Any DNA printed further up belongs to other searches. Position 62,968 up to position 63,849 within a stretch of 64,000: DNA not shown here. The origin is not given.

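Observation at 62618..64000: Split ComD/ComE-like TPP decarboxylase immediately upstream of a LeuC-like dehydratase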

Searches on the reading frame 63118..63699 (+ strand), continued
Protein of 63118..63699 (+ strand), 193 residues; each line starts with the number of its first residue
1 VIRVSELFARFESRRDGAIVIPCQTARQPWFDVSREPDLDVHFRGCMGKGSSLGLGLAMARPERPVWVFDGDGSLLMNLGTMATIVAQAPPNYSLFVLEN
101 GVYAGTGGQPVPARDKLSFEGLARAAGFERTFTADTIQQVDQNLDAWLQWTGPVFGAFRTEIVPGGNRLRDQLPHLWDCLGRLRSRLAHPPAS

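Call 11: find_homologous_proteins(query=window:63118-63696:+, max_evalue=0.00001)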
Query window:63118-63696:+ (193 aa): 6254 proteins with E <= 0.00001 among 6535 candidates; the best 120 are listed.
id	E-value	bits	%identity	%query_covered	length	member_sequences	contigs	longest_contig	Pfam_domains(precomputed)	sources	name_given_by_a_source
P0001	1.9e-127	441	98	100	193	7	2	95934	PF02775.27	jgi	jgi:sulfopyruvate decarboxylase subunit beta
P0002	2.7e-62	228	56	98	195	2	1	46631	PF02775.27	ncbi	-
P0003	4.6e-56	208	55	95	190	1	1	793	PF02775.27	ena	-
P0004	1.5e-53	199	54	97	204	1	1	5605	PF02775.27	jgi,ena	-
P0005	1.1e-51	193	50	99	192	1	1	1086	PF02775.27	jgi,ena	jgi:phosphonopyruvate decarboxylase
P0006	1.5e-51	193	53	99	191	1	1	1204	PF02775.27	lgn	-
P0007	3.5e-51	192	55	97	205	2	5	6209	PF02775.27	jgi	jgi:sulfopyruvate decarboxylase subunit beta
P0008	1.2e-50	190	48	99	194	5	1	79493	PF02775.27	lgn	-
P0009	1.2e-49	187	53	99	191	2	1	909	PF02775.27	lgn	-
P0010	3.1e-49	185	54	97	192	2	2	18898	PF02775.27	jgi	jgi:sulfopyruvate decarboxylase subunit beta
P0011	6.9e-48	181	51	85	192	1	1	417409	PF02775.27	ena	-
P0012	4.3e-47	178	46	90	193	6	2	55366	PF02775.27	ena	-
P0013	1.8e-46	176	51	80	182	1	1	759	PF02775.27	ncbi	-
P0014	2.2e-46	176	51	85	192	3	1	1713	PF02775.27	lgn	-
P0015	3.1e-46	175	49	85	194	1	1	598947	PF02775.27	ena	-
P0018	9.1e-46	174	49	85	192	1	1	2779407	PF02775.27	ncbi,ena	-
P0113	9.0e-38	148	47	83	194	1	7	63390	PF02775.27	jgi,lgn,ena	jgi:sulfopyruvate decarboxylase subunit beta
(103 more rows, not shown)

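Call 12: find_encoding_contigs(protein=P0002, flank=10000, max_places=3)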
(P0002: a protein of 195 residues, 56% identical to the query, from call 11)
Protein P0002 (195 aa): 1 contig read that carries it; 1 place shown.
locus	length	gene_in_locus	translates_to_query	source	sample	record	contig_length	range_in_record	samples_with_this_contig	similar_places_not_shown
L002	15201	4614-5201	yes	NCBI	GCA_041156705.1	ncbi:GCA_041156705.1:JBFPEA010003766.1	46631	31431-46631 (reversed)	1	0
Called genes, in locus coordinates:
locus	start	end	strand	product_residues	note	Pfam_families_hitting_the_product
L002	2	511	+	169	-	?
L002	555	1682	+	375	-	PF02230:Abhydrolase_2 (weak)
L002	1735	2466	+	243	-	PF01553:Acyltransferase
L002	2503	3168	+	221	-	PF02798:GST_N, PF13417:GST_N_3, PF13409:GST_N_2, PF00043:GST_C, PF14497:GST_C_3, PF13410:GST_C_2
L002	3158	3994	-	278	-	-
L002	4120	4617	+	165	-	-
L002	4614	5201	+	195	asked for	PF02775:TPP_enzyme_C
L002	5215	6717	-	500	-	PF08447:PAS_3, PF08448:PAS_4, PF00512:HisKA (weak), PF02518:HATPase_c, PF00072:Response_reg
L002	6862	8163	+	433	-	PF00009:GTP_EFTU (faint), PF02492:cobW, PF07683:CobW_C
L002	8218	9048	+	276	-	PF07848:PaaX (weak)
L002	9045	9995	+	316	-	PF00487:FA_desaturase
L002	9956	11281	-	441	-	-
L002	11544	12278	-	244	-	-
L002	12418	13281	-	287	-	PF01541:GIY-YIG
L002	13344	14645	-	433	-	PF07586:HXXSHH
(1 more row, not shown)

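Call 13: find_encoding_contigs(protein=P0018, flank=10000, max_places=3)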
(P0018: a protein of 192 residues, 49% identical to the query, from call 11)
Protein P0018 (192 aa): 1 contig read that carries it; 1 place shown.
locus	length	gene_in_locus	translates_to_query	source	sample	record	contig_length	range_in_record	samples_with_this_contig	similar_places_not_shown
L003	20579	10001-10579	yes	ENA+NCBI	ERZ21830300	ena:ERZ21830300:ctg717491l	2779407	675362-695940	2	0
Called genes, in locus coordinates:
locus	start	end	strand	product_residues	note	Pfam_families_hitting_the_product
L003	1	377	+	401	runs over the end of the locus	PF01979:Amidohydro_1, PF07969:Amidohydro_3 (weak)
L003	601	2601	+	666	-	PF01408:GFO_IDH_MocA, PF22725:GFO_IDH_MocA_C3, PF00248:Aldo_ket_red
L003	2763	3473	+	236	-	PF02586:SRAP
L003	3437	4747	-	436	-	-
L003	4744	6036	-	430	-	PF07690:MFS_1, PF00083:Sugar_tr (weak), PF07690:MFS_1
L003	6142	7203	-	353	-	PF00296:Bac_luciferase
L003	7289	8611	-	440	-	PF12832:MFS_1_like (faint), PF07690:MFS_1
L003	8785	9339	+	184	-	PF02776:TPP_enzyme_N (weak)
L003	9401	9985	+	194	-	PF02775:TPP_enzyme_C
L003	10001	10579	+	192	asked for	PF02775:TPP_enzyme_C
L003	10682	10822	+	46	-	-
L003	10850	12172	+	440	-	PF00058:Ldl_recept_b (faint), PF08450:SGL (faint), PF25021:TEN_NHL (faint), PF01436:NHL (weak)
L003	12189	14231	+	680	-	PF03190:Thioredox_DsbH, PF13899:Thioredoxin_7, PF13098:Thioredoxin_2 (weak)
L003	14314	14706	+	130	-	PF02537:CRCB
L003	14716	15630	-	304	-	PF06414:Zeta_toxin, PF13671:AAA_33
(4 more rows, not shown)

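Call 14: find_encoding_contigs(protein=P0008, flank=10000, max_places=3)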
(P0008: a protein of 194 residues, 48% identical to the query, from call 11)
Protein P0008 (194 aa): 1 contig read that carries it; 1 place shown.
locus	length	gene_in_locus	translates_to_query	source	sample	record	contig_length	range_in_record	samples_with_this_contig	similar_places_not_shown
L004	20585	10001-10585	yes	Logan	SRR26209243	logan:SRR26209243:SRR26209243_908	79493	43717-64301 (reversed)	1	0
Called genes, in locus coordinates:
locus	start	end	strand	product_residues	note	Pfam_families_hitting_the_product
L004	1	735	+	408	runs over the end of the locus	PF04055:Radical_SAM, PF13186:SPASM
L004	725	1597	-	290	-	PF01636:APH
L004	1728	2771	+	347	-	PF21320:WHD_Rv2258c, PF00891:Methyltransf_2 (weak), PF13489:Methyltransf_23, PF05175:MTS (weak), PF08241:Methyltransf_11, PF08242:Methyltransf_12, PF13649:Methyltransf_25, PF13847:Methyltransf_31, +1 more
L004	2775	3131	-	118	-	-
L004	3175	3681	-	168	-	-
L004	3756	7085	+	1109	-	PF07494:Reg_prop (faint), PF08450:SGL (faint), PF20067:SSL_N (faint), PF07495:Y_Y_Y (weak), PF07228:SpoIIE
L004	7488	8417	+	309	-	-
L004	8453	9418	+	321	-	-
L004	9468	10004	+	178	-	-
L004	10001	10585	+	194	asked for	PF02775:TPP_enzyme_C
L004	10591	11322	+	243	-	PF13500:AAA_26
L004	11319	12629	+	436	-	PF00202:Aminotran_3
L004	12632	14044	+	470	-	PF00330:Aconitase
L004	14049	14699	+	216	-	PF00694:Aconitase_C, PF27512:LeuD, PF27434:LeuD_C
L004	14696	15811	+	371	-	PF00180:Iso_dh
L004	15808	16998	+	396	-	PF00682:HMGL-like, PF22617:HCS_D2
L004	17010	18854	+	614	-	PF00682:HMGL-like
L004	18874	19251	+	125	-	PF00903:Glyoxalase, PF13468:Glyoxalase_3, PF13669:Glyoxalase_4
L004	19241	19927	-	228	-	PF04029:2-ph_phosp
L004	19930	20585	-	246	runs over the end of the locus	PF02679:ComA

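Call 17: find_related_loci(query=L001:19281-20366:-, collection=metagenome_contigs, flank=10000)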
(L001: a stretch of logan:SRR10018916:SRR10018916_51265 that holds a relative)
Query L001:19281-20366:- (362 aa) in metagenome_contigs; peptide patterns used: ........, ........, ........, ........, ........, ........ (x = any residue, [..] = any of these).
600 stretches matched a pattern (row limit reached: there are more); 239 encode a relative of the query (tblastn E <= 1e-3); the best 80 are kept; 80 distinct loci.
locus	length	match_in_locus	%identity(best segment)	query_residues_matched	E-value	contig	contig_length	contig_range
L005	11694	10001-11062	59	3-357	1e-138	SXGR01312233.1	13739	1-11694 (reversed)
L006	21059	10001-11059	57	3-356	1e-130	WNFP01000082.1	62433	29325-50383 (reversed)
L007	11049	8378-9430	57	7-358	2e-129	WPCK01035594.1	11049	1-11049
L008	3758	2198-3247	58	8-358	6e-132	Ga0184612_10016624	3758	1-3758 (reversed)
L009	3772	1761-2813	55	3-354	7e-132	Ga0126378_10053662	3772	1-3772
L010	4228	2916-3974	57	3-356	1e-130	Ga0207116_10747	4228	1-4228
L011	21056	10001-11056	56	3-355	4e-128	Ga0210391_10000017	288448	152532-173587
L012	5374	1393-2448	55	3-355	1e-127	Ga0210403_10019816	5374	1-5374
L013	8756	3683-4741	57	3-356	7e-127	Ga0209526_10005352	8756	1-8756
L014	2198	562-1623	55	4-358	2e-134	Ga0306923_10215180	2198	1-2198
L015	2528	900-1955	56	4-356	2e-132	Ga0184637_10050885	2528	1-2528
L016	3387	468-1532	55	3-358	1e-129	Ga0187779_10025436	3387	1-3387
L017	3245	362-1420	56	3-356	5e-130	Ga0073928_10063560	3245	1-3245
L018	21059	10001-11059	56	3-356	5e-126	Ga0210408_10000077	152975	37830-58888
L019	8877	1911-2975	56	3-358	1e-125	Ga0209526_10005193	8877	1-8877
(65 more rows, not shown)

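Call 20: find_related_loci(query=A1, collection=genome_contigs, flank=10000)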
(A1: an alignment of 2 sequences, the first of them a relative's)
Query A1 (609 aa) in genome_contigs; peptide patterns used: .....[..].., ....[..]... (x = any residue, [..] = any of these).
155 stretches matched a pattern; 27 encode a relative of the query (tblastn E <= 1e-3); 27 distinct loci.
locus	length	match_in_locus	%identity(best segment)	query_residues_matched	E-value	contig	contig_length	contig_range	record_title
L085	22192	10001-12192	56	5-374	5e-126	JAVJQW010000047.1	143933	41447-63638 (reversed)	MAG: Deltaproteobacteria bacterium isolate D1-CHI-08 k141_26622, whole genome shotgun sequence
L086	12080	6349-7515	34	6-402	3e-66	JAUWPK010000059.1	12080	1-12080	MAG: Promethearchaeum sp. isolate CSMAG_2474 CSMAG_2474_k141_697906_length_12080_cov_7.0000, whole genome shotgun sequen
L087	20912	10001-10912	40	9-321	1e-60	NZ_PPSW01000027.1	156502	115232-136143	Pseudoalteromonas phenolica strain S3663 S3663_contig_27, whole genome shotgun sequence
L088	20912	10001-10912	40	9-321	3e-60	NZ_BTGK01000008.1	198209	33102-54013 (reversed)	Pseudoalteromonas sp. MTN2-4 Contig08, whole genome shotgun sequence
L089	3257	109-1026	40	8-323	2e-60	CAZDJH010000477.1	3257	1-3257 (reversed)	MAG TPA_asm: uncultured archaeon isolate SRP141376_co4_317 genome assembly, contig: NODE_49558_length_3257_cov_3.660212,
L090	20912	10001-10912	39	9-321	1e-57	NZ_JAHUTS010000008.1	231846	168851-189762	Enterovibrio paralichthyis strain NIFS-20-8 8, whole genome shotgun sequence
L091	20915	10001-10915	39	8-321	2e-57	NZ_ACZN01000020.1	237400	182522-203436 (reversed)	Vibrio coralliilyticus ATCC BAA-450 VIC.Contig73, whole genome shotgun sequence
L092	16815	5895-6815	37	1-314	1e-55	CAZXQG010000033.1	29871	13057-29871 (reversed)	MAG TPA_asm: uncultured Chitinophagaceae bacterium isolate binchicken_co54_503 genome assembly, contig: NODE_2582_length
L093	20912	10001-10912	40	9-321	3e-55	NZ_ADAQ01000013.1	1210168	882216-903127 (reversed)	Grimontia hollisae CIP 101886 VHA.Contig67, whole genome shotgun sequence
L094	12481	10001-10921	37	8-324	3e-55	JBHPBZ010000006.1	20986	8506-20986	Candidatus Dependentiae bacterium isolate SAG AM-311-G20 NODE_6_length_20986_cov_31.240934, whole genome shotgun sequenc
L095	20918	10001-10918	37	9-324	5e-52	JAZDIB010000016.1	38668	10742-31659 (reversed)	MAG: Patescibacteria group bacterium isolate MEGAHIT-group-0.380 k141_3364462, whole genome shotgun sequence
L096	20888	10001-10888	37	9-314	1e-48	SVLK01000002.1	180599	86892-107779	MAG: Oscillospiraceae bacterium isolate SIG485 NODE_1364_length_180599_cov_2.995357, whole genome shotgun sequence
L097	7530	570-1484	35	3-314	6e-48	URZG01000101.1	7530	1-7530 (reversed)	uncultured Porphyromonadaceae bacterium isolate UMGS1493 genome assembly, contig: NODE_4230_length_7530_cov_2.797324, wh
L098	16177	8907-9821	34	8-321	1e-47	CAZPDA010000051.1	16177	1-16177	MAG TPA_asm: uncultured Flavipsychrobacter sp. isolate binchicken_co237_20 genome assembly, contig: NODE_1813_length_161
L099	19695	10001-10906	32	8-318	2e-47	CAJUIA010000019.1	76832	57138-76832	MAG TPA_asm: uncultured Acetatifactor sp. isolate MGBC141809 genome assembly, contig: MGBC141809.19, whole genome shotgu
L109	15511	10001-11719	40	9-564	7e-95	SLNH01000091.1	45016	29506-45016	MAG: Nannocystineae bacterium isolate CSSed165cm_40 CSSed16-5cm-849, whole genome shotgun sequence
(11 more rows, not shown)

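Call 24: search_protein_families(library=pfam, proteins=[L085:14042-14977:-, L085:14790-16397:-, L085:15923-17818:-, L085:17442-19016:+, L085:17379-18992:-, L085:18929-20374:+, L085:19478-20332:-, L085:20575-21294:-, L085:14664-15548:+, L085:20414-20911:+], max_evalue=0.001)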
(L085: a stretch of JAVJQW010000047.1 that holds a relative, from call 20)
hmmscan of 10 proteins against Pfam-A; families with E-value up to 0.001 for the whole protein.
L085:14042-14977:- (312 aa): 1 family
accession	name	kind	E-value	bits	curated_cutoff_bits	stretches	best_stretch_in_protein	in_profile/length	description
PF02679.21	ComA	-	2.9e-59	200.9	25.2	1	79-303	2-241/243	(2R)-phospho-3-sulfolactate synthase (ComA)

L085:14790-16397:- (536 aa): 3 families
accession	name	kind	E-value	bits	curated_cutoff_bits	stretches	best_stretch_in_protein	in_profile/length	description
PF00208.27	ELFV_dehydrog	-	2.8e-34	119.4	23.4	1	316-529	6-228/241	Glutamate/Leucine/Phenylalanine/Valine dehydrogenase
PF02812.23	ELFV_dehydrog_N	-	2.8e-13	50.1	25.3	1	175-268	15-116/129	Glu/Leu/Phe/Val dehydrogenase, dimerisation domain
PF05088.18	Bac_GDH_CD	-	0.00033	19.8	22.8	0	436-479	399-442/497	Bacterial NAD-glutamate dehydrogenase, catalytic domain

L085:15923-17818:- (632 aa): 1 family
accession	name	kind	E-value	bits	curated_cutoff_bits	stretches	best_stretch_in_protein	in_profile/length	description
PF03738.19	GSP_synth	-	3e-11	43.6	29.3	1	263-575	39-331/371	Glutathionylspermidine synthase preATP-grasp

L085:17442-19016:+ (525 aa): 0 families

L085:17379-18992:- (538 aa): 1 family
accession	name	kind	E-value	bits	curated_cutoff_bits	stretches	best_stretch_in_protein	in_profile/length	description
PF01019.26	G_glu_transpept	-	2.8e-125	419.5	27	1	25-532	2-509/512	Gamma-glutamyltranspeptidase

L085:18929-20374:+ (482 aa): 3 families
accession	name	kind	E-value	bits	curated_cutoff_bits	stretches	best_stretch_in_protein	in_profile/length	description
PF00805.28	Pentapeptide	-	2.7e-25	88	20.2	3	156-195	1-40/40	Pentapeptide repeats (8 copies)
PF13576.12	Pentapeptide_3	-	1e-08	35.7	27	0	191-232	4-48/48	Pentapeptide repeats (9 copies)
PF13599.13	Pentapeptide_4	-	4e-07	30.4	38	0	162-224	12-74/78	Pentapeptide repeat region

L085:19478-20332:- (285 aa): 0 families

L085:20575-21294:- (240 aa): 0 families

L085:14664-15548:+ (295 aa): 0 families

L085:20414-20911:+ (166 aa): 0 families

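Call 25: search_protein_families(library=pfam, proteins=[L109:1232-2035:-, L109:2035-2844:-, L109:3006-4268:-, L109:4437-5957:+, L109:5863-7083:+, L109:7299-8744:-, L109:11964-12746:+, L109:12746-14143:+, L109:13504-14793:+, L109:8882-10156:-], max_evalue=0.001)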
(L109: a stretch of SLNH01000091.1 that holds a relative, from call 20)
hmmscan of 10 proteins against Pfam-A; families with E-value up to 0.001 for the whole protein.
L109:1232-2035:- (268 aa): 5 families
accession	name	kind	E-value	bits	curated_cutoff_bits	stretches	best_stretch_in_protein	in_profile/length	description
PF00106.31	adh_short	-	1.6e-56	191.3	26.6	1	16-209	2-193/195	short chain dehydrogenase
PF13561.12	adh_short_C2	-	5.7e-53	180.3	27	1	21-265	1-234/236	Enoyl-(Acyl carrier protein) reductase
PF08659.16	KR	-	1.6e-15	58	22.6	1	17-174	3-158/180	KR domain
PF23441.1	SDR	-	0.00015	21.7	27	1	146-262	144-251/258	SDR-like rossmann domain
PF02826.25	2-Hacid_dh_C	-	0.00061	19.7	25.1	0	8-52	30-73/178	D-isomer specific 2-hydroxyacid dehydrogenase, NAD binding domain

L109:2035-2844:- (270 aa): 1 family
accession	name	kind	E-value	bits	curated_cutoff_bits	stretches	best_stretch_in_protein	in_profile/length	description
PF03328.21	HpcH_HpaI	-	8.3e-13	48.6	25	1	64-225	51-194/221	HpcH/HpaI aldolase/citrate lyase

L109:3006-4268:- (421 aa): 1 family
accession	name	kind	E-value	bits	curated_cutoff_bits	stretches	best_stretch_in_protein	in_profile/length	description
PF00171.27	Aldedh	-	9.7e-14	51.2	23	1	8-291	29-300/461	Aldehyde dehydrogenase family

L109:4437-5957:+ (507 aa): 1 family
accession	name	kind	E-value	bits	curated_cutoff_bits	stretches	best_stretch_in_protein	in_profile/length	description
PF00202.27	Aminotran_3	-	8.2e-82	275.5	30.5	1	93-496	8-400/403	Aminotransferase class-III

L109:5863-7083:+ (407 aa): 4 families
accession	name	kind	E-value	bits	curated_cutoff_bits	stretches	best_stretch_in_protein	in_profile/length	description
PF02558.23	ApbA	-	8.9e-34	116.7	22.2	1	84-222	1-139/150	Ketopantoate reductase PanE/ApbA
PF08546.17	ApbA_C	-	2.8e-23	83.1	22.7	1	260-396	2-123/125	Ketopantoate reductase PanE/ApbA C terminal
PF03807.23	F420_oxidored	-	3.7e-05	24.7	21.6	1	83-184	1-93/94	NADP oxidoreductase coenzyme F420-dependent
PF01210.29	NAD_Gly3P_dh_N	-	0.00053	20.4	23.1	0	83-188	1-108/158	NAD-dependent glycerol-3-phosphate dehydrogenase N-terminus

L109:7299-8744:- (482 aa): 4 families
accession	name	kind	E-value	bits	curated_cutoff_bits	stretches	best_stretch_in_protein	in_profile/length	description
PF01266.30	DAO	-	2.4e-09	37.6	27.9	1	13-99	3-92/353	FAD dependent oxidoreductase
PF00890.30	FAD_binding_2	-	2.5e-06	27.4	20.4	0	126-186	150-207/414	FAD binding domain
PF01494.25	FAD_binding_3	-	7e-06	25.9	22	0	13-42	5-34/349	FAD binding domain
PF13450.12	NAD_binding_8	-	0.00061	20.5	21.9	0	14-44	1-31/68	NAD(P)-binding Rossmann-like domain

L109:11964-12746:+ (261 aa): 1 family
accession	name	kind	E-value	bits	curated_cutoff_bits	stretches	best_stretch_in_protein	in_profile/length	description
PF02754.22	CCG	-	6.6e-31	106.7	20.6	2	141-225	1-84/85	Cysteine-rich domain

L109:12746-14143:+ (466 aa): 12 families
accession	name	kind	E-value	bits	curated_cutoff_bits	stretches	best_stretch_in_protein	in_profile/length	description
PF02589.21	LUD_dom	-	2.8e-40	138.5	22.6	1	68-292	2-189/189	LUD domain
PF13183.11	Fer4_8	-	7.6e-12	46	27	1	307-374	2-68/68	4Fe-4S dicluster domain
PF11870.13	LutB_C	-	5e-09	36.9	26.8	1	394-466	24-87/88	Lactate utilisation protein B, C-terminal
PF00037.32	Fer4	-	1.6e-07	31.3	21.1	1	306-321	4-19/24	4Fe-4S binding domain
PF13534.11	Fer4_17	-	3.7e-07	31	22.2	1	309-374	1-60/61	4Fe-4S dicluster domain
PF13187.11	Fer4_9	-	3.3e-06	27.5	27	0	299-321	26-48/52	4Fe-4S dicluster domain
PF12797.12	Fer4_2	-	7e-06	26.1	24.5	1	304-321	4-21/22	4Fe-4S binding domain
PF13237.11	Fer4_10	-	2.7e-05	24.5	25.5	1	305-371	4-53/53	4Fe-4S dicluster domain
PF13484.11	Fer4_16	-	6.6e-05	24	30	1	309-372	1-65/66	4Fe-4S double cluster binding domain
PF12837.12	Fer4_6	-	0.00014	22.1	25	0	305-321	4-20/24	4Fe-4S binding domain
PF12798.12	Fer4_3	-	0.00024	22.2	27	0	361-374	2-15/15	4Fe-4S binding domain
PF12838.12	Fer4_7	-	0.00093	20.1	27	0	309-374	1-52/52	4Fe-4S dicluster domain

L109:13504-14793:+ (430 aa): 1 family
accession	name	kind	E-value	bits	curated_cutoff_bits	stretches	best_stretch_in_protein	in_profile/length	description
PF02589.21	LUD_dom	-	1.1e-12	48.5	22.6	1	335-425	91-189/189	LUD domain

L109:8882-10156:- (425 aa): 1 family
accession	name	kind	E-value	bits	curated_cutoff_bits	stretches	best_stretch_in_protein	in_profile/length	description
PF13500.12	AAA_26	-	1.4e-19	71.2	27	1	187-372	3-172/198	AAA domain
